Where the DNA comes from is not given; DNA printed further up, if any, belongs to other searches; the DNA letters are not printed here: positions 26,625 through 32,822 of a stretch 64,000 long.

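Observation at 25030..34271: Sortase-bracketed surface-protein island whose substrates share a Q(Q)AVLGA(S/T) motif before the membrane anchor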

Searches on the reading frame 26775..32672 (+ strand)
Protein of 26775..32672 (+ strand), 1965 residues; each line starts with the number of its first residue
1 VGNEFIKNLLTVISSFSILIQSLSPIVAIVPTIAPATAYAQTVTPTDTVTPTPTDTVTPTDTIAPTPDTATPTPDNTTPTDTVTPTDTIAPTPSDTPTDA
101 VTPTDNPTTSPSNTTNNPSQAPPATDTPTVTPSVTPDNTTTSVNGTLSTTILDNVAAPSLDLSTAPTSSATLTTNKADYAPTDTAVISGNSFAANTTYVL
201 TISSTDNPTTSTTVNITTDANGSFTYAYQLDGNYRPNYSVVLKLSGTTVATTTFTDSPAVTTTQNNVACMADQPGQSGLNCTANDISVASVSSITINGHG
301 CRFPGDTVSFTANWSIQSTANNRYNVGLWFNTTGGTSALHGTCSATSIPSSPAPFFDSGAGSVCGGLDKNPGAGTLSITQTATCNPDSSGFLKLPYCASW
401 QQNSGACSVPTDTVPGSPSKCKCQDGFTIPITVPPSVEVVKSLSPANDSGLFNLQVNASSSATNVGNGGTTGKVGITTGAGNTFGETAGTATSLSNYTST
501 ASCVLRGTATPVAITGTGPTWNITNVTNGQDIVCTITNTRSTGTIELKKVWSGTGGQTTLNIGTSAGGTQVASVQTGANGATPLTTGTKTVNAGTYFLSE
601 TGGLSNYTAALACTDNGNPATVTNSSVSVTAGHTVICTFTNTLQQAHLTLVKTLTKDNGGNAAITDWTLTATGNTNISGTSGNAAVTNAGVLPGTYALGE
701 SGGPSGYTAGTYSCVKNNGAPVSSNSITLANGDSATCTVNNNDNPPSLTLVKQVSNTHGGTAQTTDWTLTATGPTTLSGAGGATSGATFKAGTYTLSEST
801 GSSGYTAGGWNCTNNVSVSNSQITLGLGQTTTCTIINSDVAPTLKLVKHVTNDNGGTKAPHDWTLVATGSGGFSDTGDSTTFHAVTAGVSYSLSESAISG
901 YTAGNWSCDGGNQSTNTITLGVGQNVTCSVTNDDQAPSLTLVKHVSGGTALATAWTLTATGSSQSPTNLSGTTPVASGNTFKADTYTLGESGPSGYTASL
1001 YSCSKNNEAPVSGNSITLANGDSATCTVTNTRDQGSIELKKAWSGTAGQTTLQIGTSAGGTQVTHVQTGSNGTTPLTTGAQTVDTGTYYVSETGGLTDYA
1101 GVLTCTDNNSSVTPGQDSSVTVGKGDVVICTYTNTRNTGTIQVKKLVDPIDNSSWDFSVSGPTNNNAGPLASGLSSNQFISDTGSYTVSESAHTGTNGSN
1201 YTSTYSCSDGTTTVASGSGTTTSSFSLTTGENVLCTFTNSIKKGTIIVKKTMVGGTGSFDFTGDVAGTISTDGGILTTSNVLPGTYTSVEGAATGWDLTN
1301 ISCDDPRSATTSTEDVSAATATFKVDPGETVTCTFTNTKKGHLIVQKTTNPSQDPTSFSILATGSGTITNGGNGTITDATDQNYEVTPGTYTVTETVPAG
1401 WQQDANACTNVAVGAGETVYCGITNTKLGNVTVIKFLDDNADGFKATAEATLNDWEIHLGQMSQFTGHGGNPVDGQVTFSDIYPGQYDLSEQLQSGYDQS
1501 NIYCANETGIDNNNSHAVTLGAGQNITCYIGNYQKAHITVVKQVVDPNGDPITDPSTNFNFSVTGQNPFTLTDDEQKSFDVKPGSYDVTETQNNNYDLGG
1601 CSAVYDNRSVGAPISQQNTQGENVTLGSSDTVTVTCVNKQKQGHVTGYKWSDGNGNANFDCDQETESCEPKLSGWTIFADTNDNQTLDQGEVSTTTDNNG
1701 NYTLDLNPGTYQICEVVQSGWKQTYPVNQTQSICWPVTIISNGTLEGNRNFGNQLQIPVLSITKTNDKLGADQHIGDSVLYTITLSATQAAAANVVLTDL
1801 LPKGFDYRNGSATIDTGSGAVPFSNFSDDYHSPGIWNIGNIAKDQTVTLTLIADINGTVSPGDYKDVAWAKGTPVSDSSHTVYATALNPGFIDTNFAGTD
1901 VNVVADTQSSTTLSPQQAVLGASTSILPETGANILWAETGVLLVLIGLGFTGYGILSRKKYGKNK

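Call 4: search_protein_families(library=pfam, proteins=[window:26775-32672:+], max_evalue=0.01)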
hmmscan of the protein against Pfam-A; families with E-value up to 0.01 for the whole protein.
window:26775-32672:+ (1965 aa): 4 families
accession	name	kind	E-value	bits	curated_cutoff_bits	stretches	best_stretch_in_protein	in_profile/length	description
PF19403.5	SpaA_2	-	1.6e-107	352.8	25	8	743-835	1-96/96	Prealbumin-like fold domain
PF24514.1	SpaA_4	-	5.6e-24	85.5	27.3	4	1246-1339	1-107/107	Prealbumin-like fold domain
PF17802.7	SpaA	-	4.9e-12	46.3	23.1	0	1676-1717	22-60/91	Prealbumin-like fold domain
PF20674.3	SpaA_3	-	3.6e-08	33.9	24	4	455-540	22-121/121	Prealbumin-like fold domain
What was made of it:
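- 26775..32672 (+): Giant adhesin B (1965 aa). It has a signal peptide, a PT-rich region, many SpaA-type prealbumin-fold domains and a DUF11 domain, then a linker, box, LPETG, TM helix and basic tail. Pfam SpaA_2 at 353 bits over 8 stretches, plus SpaA_4, SpaA and SpaA_3 (call 4).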

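Call 5: search_protein_families(library=ncbifam, proteins=[window:26775-32672:+], max_evalue=0.01)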
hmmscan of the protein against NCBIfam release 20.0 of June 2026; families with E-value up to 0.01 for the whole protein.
window:26775-32672:+ (1965 aa): 0 families
